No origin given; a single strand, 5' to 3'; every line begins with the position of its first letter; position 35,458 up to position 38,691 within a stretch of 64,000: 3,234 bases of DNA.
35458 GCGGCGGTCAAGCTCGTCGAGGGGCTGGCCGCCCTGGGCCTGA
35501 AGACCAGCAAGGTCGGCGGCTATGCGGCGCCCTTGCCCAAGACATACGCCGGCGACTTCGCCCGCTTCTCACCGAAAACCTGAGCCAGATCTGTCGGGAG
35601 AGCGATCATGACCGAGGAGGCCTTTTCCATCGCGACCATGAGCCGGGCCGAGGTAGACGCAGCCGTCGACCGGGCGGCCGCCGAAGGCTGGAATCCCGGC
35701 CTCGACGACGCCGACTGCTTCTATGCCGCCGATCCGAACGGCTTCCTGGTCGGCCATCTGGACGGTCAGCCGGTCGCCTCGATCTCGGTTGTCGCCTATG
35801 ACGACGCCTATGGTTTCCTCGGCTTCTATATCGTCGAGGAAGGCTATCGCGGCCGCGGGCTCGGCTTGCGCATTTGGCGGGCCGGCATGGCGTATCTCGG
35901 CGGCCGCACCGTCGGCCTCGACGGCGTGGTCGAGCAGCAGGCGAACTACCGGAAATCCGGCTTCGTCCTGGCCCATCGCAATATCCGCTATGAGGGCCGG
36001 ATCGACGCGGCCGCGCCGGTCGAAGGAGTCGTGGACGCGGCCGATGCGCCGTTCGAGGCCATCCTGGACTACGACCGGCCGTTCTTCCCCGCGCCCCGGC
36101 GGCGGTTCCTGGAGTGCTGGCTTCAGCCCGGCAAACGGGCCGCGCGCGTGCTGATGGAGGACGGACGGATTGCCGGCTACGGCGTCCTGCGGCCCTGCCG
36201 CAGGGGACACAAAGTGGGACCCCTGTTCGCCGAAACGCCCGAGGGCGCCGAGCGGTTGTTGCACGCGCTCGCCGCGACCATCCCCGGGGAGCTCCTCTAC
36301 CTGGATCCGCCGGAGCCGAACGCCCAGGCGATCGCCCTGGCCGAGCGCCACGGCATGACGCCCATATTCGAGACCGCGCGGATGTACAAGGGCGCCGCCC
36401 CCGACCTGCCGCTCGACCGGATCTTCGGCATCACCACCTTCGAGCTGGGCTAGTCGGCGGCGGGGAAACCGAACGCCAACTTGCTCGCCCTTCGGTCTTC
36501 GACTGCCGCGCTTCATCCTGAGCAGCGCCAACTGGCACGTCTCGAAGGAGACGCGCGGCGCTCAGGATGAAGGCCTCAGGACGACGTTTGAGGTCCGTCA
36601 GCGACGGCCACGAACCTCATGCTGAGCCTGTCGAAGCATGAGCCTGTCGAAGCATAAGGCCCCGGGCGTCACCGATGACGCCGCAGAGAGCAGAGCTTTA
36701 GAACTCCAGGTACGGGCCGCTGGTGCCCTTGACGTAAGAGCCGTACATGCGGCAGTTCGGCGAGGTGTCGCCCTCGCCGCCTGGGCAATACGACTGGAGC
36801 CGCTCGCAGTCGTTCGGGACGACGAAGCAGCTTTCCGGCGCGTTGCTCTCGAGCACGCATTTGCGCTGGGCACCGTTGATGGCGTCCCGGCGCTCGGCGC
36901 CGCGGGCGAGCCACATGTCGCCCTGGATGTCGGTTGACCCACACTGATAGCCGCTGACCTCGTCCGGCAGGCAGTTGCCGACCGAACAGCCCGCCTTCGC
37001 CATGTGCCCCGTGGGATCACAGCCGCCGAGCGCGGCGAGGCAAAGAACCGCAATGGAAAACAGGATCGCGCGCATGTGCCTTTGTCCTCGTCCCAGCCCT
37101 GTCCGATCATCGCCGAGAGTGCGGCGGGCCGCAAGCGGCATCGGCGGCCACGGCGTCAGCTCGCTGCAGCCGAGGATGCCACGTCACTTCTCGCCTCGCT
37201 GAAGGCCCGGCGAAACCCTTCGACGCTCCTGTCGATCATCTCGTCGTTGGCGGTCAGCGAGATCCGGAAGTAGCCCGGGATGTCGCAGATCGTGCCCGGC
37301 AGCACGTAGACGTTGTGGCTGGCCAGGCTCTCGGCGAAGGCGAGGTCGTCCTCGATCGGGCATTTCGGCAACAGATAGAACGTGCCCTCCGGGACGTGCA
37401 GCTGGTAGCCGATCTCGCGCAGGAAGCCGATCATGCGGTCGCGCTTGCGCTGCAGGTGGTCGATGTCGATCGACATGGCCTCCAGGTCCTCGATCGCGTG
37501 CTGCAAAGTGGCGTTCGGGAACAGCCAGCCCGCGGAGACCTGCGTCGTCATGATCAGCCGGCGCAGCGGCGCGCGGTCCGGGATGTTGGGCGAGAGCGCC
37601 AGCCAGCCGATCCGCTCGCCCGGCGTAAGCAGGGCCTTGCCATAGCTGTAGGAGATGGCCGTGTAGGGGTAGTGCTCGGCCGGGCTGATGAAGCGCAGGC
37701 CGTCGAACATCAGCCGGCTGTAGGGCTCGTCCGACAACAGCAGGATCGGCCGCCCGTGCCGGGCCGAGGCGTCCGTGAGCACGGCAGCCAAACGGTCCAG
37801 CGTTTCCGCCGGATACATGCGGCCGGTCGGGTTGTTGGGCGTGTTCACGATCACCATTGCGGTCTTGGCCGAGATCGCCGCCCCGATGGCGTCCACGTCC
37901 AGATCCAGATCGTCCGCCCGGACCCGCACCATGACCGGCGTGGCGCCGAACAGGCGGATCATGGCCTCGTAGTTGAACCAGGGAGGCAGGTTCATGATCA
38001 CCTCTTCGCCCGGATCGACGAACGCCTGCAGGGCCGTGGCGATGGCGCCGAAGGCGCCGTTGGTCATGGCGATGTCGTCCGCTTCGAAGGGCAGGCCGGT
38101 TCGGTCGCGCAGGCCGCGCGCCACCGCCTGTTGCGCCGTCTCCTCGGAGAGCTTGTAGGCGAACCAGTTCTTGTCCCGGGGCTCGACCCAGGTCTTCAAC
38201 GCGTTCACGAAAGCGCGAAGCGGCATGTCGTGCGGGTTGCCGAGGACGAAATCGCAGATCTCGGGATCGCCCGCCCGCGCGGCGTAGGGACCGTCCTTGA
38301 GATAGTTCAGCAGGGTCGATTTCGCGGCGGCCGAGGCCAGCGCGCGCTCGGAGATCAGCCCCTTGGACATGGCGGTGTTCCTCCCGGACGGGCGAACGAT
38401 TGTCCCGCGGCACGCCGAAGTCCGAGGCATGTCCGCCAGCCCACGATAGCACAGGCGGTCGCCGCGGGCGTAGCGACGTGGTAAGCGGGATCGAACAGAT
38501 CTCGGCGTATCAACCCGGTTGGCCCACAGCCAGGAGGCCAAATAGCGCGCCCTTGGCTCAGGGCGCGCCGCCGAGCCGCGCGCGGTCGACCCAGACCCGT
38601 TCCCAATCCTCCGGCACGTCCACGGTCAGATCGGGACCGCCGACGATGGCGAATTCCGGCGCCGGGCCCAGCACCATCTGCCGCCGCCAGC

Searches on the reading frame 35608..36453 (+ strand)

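Call 69: search_protein_families(library=pfam, proteins=[window:35608-36453:+], max_evalue=0.001)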
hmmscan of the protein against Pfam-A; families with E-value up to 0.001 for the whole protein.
window:35608-36453:+ (281 aa): 3 families
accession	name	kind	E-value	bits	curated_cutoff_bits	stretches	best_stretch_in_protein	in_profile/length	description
PF18014.7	Acetyltransf_18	-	7e-32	110.2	22.7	1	152-274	1-124/124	Acetyltransferase (GNAT) domain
PF00583.31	Acetyltransf_1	-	2.8e-12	47.4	20.7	1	26-103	14-92/116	Acetyltransferase (GNAT) family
PF13508.13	Acetyltransf_7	-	2.4e-05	25.1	27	1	44-120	3-83/84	Acetyltransferase (GNAT) domain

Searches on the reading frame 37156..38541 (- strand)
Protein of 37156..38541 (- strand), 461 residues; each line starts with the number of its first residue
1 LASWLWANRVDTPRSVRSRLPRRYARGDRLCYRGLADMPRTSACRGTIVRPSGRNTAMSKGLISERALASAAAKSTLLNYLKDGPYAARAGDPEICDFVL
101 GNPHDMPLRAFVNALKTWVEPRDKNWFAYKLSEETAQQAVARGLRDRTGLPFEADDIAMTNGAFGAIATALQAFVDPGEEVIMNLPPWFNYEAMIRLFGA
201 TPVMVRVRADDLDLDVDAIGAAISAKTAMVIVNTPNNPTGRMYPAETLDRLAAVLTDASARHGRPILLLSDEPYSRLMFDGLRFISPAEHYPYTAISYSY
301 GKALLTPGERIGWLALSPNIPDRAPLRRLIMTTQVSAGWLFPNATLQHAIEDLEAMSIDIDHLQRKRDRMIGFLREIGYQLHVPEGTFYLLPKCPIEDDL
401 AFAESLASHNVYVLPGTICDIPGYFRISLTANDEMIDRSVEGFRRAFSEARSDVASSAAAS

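Call 69: search_protein_families(library=pfam, proteins=[window:37156-38541:-], max_evalue=0.001)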
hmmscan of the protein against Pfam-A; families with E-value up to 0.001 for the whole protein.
window:37156-38541:- (461 aa): 3 families
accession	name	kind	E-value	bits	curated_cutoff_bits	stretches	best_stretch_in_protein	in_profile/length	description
PF00155.27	Aminotran_1_2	-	4.2e-46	158.2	19.7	1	134-441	45-359/361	Aminotransferase class I and II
PF01041.23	DegT_DnrJ_EryC1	-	1.3e-08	34.9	19.8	1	157-232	43-118/360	DegT/DnrJ/EryC1/StrS aminotransferase family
PF01053.26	Cys_Met_Meta_PP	-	0.00082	18.5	27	0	158-242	71-153/381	Cys/Met metabolism PLP-dependent enzyme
